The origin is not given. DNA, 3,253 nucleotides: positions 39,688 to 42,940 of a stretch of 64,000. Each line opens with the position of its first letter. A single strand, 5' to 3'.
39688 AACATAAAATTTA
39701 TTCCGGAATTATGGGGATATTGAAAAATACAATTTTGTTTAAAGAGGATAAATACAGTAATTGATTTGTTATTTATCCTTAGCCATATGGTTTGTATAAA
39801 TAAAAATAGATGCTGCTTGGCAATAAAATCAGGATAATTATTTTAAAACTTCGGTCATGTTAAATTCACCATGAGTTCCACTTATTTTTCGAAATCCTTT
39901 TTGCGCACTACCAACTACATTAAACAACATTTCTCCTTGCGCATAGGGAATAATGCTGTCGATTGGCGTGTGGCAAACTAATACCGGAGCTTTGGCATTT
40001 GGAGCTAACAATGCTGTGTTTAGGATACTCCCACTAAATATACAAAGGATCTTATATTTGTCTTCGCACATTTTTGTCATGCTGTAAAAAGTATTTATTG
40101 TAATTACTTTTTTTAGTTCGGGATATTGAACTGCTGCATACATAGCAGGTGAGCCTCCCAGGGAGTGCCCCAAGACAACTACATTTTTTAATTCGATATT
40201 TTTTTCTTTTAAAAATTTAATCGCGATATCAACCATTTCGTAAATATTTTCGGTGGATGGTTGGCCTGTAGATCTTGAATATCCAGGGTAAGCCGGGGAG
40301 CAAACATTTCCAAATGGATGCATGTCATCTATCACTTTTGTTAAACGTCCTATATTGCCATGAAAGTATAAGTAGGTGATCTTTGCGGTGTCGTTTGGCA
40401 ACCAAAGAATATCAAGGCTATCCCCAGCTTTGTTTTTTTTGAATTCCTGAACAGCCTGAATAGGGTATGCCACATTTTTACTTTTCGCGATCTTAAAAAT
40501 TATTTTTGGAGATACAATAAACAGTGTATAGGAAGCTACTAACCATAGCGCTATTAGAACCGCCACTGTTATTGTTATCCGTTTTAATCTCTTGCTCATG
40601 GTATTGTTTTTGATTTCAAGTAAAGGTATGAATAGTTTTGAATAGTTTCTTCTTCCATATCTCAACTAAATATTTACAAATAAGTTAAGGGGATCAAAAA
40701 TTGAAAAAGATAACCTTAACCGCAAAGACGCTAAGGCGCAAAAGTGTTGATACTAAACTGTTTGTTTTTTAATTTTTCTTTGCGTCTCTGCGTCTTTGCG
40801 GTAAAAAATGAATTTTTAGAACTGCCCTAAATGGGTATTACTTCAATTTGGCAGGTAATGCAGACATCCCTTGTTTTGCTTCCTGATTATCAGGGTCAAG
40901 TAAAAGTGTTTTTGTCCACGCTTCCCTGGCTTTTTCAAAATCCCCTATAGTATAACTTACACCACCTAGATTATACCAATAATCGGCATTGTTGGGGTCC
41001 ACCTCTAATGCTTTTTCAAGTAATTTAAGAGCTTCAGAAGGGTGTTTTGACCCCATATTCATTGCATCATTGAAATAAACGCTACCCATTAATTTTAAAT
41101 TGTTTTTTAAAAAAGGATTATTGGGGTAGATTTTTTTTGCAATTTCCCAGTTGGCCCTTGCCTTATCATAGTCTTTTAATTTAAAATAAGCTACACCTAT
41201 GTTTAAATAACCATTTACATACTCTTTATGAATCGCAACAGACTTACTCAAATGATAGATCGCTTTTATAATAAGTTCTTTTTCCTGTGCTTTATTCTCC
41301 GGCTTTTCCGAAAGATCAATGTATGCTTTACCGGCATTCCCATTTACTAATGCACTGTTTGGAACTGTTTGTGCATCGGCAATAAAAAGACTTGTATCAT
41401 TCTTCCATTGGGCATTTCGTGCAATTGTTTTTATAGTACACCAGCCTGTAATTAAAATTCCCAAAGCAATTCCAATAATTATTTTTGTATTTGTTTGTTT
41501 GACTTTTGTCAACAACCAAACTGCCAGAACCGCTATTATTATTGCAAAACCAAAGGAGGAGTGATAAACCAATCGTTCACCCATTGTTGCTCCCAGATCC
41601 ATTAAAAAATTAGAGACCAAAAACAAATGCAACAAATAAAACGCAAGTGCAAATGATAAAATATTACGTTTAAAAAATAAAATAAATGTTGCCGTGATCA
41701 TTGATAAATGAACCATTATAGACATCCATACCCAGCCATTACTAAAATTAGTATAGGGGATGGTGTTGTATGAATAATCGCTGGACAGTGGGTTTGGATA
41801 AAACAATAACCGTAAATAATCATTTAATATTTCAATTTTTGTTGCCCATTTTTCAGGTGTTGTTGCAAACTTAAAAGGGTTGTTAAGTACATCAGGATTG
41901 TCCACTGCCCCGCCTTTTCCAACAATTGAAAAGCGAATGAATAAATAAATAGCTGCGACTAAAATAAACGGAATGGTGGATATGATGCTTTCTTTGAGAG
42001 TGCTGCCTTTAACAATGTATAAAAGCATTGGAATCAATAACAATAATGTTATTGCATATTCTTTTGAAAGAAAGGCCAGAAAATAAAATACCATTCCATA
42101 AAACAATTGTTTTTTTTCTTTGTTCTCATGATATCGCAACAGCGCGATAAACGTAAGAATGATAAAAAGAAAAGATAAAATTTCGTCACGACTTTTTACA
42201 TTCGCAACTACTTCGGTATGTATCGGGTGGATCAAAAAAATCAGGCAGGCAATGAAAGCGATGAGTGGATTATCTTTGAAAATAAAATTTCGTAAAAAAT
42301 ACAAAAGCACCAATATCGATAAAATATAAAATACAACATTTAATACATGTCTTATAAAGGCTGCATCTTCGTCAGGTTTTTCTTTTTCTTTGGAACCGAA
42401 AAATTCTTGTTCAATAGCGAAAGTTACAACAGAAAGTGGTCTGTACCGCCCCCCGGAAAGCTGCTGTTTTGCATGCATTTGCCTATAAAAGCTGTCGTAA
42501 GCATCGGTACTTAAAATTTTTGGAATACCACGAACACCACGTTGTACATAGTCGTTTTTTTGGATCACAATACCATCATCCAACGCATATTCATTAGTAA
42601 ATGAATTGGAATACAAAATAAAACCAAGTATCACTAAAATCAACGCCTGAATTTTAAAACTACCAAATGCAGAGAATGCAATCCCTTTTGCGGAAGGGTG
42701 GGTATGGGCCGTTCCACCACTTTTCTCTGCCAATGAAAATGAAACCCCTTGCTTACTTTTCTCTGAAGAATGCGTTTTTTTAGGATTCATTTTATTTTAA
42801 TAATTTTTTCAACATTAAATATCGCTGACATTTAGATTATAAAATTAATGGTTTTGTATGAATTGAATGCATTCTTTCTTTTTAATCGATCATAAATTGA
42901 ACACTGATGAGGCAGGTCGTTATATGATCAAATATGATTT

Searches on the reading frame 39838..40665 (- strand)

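Call 36: search_protein_families(library=pfam, proteins=[window:39838-40665:-])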
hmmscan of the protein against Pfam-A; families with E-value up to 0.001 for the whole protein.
window:39838-40665:- (275 aa): 8 families
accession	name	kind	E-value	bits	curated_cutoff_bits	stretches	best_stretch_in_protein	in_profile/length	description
PF12146.15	Hydrolase_4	-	9.6e-09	35.3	27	1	131-199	44-116/239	Serine aminopeptidase, S33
PF00561.26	Abhydrolase_1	-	1.8e-07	31.5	25.8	1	126-200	35-110/245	alpha/beta hydrolase fold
PF02230.22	Abhydrolase_2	-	3.3e-05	24.3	23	0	139-256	84-187/217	Phospholipase/Carboxylesterase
PF01738.24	DLH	-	0.00019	21.5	21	1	134-248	70-166/217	Dienelactone hydrolase family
PF00326.27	Peptidase_S9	-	0.00023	21.2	22.6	0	138-256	42-175/213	Prolyl oligopeptidase family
PF00975.26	Thioesterase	-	0.00068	20.3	26.4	1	119-181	28-87/226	Thioesterase domain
PF12697.13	Abhydrolase_6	-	0.00075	20.7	26.3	1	123-187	32-85/217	Alpha/beta hydrolase family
PF01764.32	Lipase_3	-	0.00089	19.6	22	0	139-185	43-88/140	Lipase (class 3)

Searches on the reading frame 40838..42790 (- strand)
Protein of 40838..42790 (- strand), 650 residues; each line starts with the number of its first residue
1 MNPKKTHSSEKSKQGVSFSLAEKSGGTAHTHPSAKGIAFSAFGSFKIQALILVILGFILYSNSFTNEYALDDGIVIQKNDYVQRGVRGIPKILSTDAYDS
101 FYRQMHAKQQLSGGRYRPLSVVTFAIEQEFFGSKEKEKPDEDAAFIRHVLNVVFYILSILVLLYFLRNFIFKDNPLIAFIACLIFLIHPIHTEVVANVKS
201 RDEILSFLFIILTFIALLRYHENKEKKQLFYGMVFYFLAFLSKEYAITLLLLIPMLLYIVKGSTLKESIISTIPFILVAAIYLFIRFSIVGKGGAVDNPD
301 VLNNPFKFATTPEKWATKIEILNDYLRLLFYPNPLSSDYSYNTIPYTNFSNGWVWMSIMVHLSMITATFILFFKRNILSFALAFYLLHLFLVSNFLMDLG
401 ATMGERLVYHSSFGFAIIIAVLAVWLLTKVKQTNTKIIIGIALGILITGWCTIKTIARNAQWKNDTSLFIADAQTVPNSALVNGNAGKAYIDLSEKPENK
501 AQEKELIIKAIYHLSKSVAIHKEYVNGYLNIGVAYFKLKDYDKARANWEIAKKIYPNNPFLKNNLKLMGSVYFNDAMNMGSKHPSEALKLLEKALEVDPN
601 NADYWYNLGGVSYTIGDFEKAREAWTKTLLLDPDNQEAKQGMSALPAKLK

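Call 36: search_protein_families(library=pfam, proteins=[window:40838-42790:-])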
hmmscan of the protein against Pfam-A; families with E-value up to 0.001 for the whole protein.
window:40838-42790:- (650 aa): 14 families
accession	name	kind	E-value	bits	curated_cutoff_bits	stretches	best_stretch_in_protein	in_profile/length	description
PF07719.23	TPR_2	-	6.2e-20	70.1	27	2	602-635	1-34/34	Tetratricopeptide repeat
PF00515.34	TPR_1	-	5.8e-19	67.5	27.8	2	526-558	2-34/34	Tetratricopeptide repeat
PF13414.12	TPR_11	-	1.1e-12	47.8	26.8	1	586-613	12-39/42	TPR repeat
PF14559.12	TPR_19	-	1.4e-12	48.2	25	1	581-644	4-67/68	Tetratricopeptide repeat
PF13431.12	TPR_17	-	6.7e-11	42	24.4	1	590-623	1-34/34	Tetratricopeptide repeat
PF13181.12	TPR_8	-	1.4e-10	40.9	25.7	0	527-557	3-33/34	Tetratricopeptide repeat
PF13432.12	TPR_16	-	5e-10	40.1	32.7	1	583-630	12-58/65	Tetratricopeptide repeat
PF13428.12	TPR_14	-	6.2e-10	39.2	23.5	0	582-609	15-42/44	Tetratricopeptide repeat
PF23914.1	TPR_CcmH_CycH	-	2.5e-08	34.4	42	1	592-641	40-89/158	Cytochrome c-type biogenesis protein H TPR domain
PF13424.12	TPR_12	-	5.3e-08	33.4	30.1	1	528-597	6-74/77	Tetratricopeptide repeat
PF13231.12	PMT_2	-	9e-07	29.7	26.1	1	151-285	28-153/160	Dolichyl-phosphate-mannose-protein mannosyltransferase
PF13174.12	TPR_6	-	1.5e-06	28.9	26.3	1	528-557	3-32/33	Tetratricopeptide repeat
PF14853.12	Fis1_TPR_C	-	1.6e-06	28.6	25.3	0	603-640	2-39/53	Fis1 C-terminal tetratricopeptide repeat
PF13371.12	TPR_9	-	0.00011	22.5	35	1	580-644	7-71/73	Tetratricopeptide repeat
